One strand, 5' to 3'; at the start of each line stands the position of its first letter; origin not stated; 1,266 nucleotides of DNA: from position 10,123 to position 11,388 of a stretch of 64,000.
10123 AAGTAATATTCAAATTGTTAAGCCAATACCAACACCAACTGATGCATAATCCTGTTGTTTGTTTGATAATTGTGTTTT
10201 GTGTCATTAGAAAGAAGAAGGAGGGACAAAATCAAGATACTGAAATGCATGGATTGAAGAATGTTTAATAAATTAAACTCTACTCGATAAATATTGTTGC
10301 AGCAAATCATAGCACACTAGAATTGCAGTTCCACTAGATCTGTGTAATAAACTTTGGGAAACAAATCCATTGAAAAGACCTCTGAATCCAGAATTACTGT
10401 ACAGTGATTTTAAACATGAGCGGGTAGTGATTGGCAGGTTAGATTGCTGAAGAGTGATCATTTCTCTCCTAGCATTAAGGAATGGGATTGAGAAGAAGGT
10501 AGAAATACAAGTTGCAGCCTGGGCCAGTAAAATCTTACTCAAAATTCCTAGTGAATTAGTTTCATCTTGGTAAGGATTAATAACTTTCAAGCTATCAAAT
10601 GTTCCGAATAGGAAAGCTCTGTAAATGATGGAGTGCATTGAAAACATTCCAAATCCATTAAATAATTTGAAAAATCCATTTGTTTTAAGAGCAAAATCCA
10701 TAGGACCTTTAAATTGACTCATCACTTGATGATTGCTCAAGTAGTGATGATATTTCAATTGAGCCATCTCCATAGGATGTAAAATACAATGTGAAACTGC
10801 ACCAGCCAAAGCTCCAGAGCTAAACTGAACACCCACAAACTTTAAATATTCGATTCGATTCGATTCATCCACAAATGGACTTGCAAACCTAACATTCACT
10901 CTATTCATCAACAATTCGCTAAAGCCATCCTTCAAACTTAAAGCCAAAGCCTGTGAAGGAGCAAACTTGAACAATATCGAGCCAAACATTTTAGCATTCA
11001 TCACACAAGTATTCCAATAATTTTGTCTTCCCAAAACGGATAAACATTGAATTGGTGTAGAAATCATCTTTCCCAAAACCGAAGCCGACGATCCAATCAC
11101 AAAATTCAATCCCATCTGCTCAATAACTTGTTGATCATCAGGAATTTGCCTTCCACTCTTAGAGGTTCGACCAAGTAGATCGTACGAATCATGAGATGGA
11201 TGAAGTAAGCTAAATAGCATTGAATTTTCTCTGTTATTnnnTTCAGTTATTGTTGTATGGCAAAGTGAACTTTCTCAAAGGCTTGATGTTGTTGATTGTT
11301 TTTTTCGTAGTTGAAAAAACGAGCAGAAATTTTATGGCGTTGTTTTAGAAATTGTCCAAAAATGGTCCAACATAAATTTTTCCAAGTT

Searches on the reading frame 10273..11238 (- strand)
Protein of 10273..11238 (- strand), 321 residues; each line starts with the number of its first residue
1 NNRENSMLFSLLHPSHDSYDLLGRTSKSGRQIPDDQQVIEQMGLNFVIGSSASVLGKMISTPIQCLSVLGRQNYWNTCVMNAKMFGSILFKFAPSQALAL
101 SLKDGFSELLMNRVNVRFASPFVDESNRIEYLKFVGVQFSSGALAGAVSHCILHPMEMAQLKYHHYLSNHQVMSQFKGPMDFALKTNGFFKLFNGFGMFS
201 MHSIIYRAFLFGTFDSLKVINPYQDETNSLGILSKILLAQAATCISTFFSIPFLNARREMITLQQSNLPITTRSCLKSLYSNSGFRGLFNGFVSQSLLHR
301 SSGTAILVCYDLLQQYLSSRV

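Call 13: search_protein_families(library=pfam, proteins=[window:10273-11238:-], max_evalue=0.001)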
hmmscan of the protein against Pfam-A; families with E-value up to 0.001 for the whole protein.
window:10273-11238:- (321 aa): 1 family
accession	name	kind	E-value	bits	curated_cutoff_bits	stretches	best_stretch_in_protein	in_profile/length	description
PF00153.32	Mito_carr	-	4.3e-21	74.9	22.3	2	230-319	3-94/96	Mitochondrial carrier protein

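Call 55: find_homologous_proteins(query=window:10273-11238:-, max_evalue=1e-20)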
Query window:10273-11238:- (321 aa): 2 proteins with E <= 1e-20 among 1636 candidates.
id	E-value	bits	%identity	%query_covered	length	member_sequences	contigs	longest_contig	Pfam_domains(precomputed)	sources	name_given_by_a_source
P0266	2.3e-209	711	100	100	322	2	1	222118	PF00153.33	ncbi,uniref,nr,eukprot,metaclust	ncbi:predicted protein [Naegleria gruberi]|uniref:ADP/ATP translocase n=1 Tax=Naegleria gruberi TaxI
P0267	8.4e-130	450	70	91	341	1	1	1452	PF00153.33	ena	-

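Call 56: find_encoding_contigs(protein=P0266, flank=10000, max_places=2)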
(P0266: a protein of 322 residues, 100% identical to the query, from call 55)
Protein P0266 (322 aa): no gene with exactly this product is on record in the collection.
